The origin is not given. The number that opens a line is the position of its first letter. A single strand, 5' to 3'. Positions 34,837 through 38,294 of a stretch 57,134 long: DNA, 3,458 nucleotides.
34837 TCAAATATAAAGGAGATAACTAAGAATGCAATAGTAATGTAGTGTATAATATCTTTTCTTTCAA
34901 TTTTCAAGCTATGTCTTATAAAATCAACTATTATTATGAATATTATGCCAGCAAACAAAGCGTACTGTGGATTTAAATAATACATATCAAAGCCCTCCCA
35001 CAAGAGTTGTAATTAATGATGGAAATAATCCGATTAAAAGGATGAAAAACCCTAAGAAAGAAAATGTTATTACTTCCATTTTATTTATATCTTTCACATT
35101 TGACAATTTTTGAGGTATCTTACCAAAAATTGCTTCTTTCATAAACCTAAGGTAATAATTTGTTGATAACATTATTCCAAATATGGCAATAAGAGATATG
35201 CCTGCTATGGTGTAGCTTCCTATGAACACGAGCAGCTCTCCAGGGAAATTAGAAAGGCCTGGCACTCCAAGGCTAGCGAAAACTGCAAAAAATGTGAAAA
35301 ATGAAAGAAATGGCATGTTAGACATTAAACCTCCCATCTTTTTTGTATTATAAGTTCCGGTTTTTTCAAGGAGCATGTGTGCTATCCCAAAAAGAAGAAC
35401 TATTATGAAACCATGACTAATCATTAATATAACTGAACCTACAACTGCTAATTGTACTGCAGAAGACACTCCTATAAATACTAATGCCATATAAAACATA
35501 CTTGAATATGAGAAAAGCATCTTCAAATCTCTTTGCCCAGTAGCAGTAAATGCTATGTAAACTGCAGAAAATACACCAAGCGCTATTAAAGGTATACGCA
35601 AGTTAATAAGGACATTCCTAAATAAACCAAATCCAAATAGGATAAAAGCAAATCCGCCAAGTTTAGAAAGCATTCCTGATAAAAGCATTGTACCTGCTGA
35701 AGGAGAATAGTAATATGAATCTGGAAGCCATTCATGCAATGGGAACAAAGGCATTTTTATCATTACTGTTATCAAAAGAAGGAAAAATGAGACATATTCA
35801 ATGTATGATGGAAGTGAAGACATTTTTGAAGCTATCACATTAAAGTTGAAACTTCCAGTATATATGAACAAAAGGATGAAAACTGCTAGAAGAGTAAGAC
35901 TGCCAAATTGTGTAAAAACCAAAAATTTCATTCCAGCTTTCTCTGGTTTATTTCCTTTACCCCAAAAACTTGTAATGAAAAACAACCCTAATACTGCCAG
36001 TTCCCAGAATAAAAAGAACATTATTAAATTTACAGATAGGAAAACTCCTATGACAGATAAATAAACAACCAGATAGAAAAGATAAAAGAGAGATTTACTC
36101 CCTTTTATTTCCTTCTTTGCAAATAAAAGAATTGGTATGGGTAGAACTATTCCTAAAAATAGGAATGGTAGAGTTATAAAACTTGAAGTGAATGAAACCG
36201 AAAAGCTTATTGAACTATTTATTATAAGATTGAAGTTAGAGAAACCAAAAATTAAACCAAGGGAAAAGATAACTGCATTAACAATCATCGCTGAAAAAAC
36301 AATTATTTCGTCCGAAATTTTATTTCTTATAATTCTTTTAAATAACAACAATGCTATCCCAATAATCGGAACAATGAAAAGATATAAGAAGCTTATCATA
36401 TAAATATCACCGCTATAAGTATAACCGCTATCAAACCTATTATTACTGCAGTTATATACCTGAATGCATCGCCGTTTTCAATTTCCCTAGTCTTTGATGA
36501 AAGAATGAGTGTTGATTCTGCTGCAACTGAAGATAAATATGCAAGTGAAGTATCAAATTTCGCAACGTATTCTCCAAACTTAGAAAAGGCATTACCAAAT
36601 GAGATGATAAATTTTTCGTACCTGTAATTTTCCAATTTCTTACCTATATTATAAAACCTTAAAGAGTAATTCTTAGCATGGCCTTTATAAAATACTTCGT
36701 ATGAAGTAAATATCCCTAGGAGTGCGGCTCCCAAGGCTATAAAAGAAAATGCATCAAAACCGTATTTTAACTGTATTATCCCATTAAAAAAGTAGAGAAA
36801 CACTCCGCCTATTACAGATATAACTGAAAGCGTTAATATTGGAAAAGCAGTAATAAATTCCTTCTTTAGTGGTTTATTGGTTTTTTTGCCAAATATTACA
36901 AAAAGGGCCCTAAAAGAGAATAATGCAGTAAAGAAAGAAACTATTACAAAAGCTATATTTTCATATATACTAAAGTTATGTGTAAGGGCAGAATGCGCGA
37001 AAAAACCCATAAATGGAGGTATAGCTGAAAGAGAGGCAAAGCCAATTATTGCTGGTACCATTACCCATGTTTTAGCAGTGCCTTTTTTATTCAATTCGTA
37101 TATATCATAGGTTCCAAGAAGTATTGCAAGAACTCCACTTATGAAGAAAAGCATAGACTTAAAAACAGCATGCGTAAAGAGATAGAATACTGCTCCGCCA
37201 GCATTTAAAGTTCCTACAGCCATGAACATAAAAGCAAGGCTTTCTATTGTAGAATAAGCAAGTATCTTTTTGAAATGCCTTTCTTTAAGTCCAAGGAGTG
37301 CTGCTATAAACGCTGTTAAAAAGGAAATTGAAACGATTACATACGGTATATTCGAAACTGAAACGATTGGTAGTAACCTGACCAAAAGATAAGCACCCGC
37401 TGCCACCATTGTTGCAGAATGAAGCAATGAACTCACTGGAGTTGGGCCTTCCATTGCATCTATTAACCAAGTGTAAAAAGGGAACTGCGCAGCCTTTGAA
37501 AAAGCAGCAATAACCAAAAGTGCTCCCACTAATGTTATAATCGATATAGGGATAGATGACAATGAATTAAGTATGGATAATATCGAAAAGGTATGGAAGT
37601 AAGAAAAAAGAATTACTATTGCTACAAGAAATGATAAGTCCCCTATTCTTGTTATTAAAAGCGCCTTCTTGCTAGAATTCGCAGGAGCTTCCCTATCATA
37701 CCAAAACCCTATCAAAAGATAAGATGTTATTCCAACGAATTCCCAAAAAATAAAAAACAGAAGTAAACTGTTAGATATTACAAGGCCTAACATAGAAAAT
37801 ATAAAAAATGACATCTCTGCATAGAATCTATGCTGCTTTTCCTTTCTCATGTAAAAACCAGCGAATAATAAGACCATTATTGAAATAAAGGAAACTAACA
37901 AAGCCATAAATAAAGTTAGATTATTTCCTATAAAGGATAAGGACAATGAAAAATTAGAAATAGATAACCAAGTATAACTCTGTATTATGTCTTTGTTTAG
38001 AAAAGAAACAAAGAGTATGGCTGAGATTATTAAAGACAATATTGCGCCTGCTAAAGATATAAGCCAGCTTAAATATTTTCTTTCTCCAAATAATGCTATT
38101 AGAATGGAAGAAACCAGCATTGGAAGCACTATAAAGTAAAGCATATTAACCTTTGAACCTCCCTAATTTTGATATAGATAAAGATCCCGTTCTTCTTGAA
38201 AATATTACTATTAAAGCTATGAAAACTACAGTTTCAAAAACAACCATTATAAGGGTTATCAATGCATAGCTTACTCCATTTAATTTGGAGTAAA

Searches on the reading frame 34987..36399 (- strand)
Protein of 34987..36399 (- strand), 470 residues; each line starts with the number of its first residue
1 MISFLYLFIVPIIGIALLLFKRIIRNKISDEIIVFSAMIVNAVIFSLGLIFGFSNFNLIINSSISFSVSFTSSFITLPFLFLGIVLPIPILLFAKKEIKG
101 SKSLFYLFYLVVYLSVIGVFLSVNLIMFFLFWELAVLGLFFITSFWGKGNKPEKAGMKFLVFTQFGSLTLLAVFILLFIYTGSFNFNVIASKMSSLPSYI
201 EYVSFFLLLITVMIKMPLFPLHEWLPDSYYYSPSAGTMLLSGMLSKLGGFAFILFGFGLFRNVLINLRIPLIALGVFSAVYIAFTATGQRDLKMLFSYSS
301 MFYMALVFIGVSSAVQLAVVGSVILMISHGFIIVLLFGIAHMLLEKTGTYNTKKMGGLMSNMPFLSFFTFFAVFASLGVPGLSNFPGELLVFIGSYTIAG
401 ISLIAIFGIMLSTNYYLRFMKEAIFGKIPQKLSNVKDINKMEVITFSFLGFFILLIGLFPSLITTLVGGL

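Call 69: search_protein_families(library=pfam, proteins=[window:34987-36399:-], max_evalue=0.0001)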
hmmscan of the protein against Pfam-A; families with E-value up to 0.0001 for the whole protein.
window:34987-36399:- (470 aa): 1 family
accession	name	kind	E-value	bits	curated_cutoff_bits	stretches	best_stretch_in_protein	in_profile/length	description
PF00361.26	Proton_antipo_M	-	1.3e-51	176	21.5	1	122-408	1-290/294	NADH:quinone oxidoreductase/Mrp antiporter, TM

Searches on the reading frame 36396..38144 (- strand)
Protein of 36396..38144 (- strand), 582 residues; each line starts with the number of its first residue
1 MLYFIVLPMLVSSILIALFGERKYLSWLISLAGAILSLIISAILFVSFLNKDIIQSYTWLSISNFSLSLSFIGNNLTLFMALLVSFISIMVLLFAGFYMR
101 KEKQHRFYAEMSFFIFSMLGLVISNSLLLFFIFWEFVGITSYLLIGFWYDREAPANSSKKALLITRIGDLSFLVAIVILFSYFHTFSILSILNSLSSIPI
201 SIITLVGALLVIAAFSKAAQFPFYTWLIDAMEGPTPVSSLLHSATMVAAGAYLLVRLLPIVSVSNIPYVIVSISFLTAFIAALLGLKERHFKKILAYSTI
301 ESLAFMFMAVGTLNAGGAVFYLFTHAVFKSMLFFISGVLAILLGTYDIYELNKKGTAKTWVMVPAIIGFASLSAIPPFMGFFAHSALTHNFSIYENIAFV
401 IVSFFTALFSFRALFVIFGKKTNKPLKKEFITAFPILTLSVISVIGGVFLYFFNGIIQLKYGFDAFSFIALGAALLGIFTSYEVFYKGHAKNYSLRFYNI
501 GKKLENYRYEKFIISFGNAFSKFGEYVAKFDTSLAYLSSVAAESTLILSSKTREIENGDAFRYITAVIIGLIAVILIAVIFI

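Call 69: search_protein_families(library=pfam, proteins=[window:36396-38144:-], max_evalue=0.0001)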
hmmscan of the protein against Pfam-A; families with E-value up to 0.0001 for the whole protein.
window:36396-38144:- (582 aa): 2 families
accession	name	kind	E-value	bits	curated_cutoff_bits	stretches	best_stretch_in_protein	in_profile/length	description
PF00361.26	Proton_antipo_M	-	3.9e-51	174.4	21.5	1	124-410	1-294/294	NADH:quinone oxidoreductase/Mrp antiporter, TM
PF00662.26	Proton_antipo_N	-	6.9e-10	39.1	24.5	1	59-108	1-51/51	NADH-Ubiquinone oxidoreductase (complex I), chain 5 N-terminus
